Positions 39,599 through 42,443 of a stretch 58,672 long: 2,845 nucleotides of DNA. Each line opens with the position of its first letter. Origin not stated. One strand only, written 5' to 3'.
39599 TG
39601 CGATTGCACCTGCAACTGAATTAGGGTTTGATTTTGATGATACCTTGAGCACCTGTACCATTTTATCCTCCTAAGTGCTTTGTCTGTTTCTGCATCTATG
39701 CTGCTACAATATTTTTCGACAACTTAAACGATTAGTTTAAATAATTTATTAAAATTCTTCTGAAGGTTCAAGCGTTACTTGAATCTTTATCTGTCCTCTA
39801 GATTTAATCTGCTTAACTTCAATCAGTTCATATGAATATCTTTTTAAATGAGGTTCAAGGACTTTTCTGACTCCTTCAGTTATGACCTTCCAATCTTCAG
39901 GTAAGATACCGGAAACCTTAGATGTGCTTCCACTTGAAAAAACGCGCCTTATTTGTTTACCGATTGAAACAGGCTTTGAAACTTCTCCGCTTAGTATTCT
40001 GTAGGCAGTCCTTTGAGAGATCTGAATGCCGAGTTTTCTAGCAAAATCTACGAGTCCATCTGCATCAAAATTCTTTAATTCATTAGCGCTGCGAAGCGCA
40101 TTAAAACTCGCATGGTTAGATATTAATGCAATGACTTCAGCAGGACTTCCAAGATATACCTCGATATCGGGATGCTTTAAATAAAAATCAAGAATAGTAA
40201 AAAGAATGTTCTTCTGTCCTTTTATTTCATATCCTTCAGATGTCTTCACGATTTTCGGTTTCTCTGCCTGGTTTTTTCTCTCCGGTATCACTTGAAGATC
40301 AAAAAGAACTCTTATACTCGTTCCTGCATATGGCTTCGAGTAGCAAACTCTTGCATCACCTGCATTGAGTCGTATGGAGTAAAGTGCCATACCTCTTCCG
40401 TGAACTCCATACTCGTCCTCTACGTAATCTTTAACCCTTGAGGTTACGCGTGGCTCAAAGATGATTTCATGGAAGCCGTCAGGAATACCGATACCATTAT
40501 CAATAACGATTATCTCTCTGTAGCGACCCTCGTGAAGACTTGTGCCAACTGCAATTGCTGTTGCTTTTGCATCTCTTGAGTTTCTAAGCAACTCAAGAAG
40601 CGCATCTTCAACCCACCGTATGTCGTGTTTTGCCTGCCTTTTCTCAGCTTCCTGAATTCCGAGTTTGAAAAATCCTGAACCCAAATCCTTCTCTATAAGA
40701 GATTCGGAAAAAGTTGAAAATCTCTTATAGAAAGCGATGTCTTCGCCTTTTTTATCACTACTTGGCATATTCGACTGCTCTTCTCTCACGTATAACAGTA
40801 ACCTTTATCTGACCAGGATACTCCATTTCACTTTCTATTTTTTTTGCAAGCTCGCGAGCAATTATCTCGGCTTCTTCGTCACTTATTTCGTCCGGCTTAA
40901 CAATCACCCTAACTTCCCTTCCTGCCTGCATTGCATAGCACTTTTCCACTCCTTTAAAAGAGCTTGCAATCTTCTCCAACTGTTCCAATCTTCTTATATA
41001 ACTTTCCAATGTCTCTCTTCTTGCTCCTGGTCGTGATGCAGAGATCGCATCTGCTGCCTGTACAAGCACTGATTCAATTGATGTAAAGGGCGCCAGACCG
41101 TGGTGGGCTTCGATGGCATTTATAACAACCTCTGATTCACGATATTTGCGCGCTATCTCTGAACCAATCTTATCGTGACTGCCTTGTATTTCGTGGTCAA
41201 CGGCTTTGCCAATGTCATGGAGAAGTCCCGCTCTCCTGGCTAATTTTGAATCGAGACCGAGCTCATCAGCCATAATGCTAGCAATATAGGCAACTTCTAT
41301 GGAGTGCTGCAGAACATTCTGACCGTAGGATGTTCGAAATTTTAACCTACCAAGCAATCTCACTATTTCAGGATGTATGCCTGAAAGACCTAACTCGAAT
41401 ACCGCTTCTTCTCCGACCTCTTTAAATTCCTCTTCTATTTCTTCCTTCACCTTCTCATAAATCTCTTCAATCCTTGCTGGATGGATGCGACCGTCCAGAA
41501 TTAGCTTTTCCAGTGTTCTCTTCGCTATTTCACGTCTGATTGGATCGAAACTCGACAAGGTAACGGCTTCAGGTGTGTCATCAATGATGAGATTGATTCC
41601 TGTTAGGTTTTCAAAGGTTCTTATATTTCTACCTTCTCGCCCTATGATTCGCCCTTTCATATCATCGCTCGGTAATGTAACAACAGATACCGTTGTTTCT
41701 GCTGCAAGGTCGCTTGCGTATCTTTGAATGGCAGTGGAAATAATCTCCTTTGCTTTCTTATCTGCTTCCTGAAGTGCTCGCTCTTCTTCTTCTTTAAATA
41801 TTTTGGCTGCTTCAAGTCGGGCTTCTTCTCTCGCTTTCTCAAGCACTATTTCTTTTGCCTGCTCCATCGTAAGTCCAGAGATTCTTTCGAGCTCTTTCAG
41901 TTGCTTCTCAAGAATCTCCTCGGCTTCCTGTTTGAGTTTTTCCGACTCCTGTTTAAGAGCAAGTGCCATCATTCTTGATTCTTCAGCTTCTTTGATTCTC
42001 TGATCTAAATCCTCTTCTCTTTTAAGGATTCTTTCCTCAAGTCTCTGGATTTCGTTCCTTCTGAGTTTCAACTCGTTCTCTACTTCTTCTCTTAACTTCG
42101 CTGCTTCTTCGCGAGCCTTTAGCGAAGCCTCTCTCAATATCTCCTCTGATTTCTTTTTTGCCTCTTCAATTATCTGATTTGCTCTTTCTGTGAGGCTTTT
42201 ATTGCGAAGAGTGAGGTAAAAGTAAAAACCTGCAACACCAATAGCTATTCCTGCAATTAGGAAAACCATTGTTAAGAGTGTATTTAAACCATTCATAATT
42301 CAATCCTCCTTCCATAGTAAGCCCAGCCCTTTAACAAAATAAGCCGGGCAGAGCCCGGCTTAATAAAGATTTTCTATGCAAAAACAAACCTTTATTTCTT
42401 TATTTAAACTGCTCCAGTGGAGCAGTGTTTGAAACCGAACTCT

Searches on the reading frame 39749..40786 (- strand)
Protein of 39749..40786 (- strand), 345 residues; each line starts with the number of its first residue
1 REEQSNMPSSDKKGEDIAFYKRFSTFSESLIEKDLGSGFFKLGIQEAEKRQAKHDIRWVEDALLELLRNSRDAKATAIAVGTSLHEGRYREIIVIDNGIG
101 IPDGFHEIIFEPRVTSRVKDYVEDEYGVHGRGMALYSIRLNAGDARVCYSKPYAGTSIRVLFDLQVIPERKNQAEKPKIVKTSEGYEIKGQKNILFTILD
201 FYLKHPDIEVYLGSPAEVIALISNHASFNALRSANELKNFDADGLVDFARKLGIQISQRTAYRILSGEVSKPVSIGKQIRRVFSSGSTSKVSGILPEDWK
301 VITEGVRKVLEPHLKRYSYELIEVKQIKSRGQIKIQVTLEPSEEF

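Call 75: search_protein_families(library=pfam, proteins=[window:39749-40786:-], max_evalue=0.00001)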
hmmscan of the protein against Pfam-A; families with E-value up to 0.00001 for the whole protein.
window:39749-40786:- (345 aa): 2 families
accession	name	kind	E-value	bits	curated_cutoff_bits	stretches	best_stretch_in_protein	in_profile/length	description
PF02518.31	HATPase_c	-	5.3e-10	40.2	26.4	1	55-165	2-110/111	Histidine kinase-, DNA gyrase B-, and HSP90-like ATPase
PF13589.12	HATPase_c_3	-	8.2e-09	36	25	1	59-139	3-83/137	Histidine kinase-, DNA gyrase B-, and HSP90-like ATPase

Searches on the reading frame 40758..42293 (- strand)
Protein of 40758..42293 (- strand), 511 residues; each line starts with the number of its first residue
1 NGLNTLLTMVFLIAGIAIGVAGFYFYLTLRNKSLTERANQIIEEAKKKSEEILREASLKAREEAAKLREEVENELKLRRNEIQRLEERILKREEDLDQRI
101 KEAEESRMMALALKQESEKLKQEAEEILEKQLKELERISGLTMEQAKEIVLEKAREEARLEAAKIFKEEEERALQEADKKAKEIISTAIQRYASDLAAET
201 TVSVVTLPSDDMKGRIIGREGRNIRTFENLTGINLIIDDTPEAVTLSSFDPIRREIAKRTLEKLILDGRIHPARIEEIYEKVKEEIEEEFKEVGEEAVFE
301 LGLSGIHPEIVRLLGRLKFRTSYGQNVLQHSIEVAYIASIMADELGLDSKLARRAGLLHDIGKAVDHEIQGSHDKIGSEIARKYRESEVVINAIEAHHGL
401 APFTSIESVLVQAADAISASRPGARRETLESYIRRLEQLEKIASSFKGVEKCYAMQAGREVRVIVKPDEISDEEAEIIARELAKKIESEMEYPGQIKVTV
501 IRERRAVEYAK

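Call 75: search_protein_families(library=pfam, proteins=[window:40758-42293:-], max_evalue=0.00001)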
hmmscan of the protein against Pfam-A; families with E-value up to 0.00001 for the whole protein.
window:40758-42293:- (511 aa): 4 families
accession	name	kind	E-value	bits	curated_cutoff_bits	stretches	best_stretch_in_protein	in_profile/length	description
PF12072.13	RNase_Y_N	-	8.1e-45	153.2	32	1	6-195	4-200/201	RNase Y N-terminal region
PF01966.28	HD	-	2.1e-21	76.8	22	1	327-419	1-115/116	HD domain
PF00013.35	KH_1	-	7.6e-07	29.2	21.5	1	206-262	5-65/66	KH domain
PF08668.18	HDOD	-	3.4e-06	27.1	22.9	0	325-364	93-133/196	HDOD domain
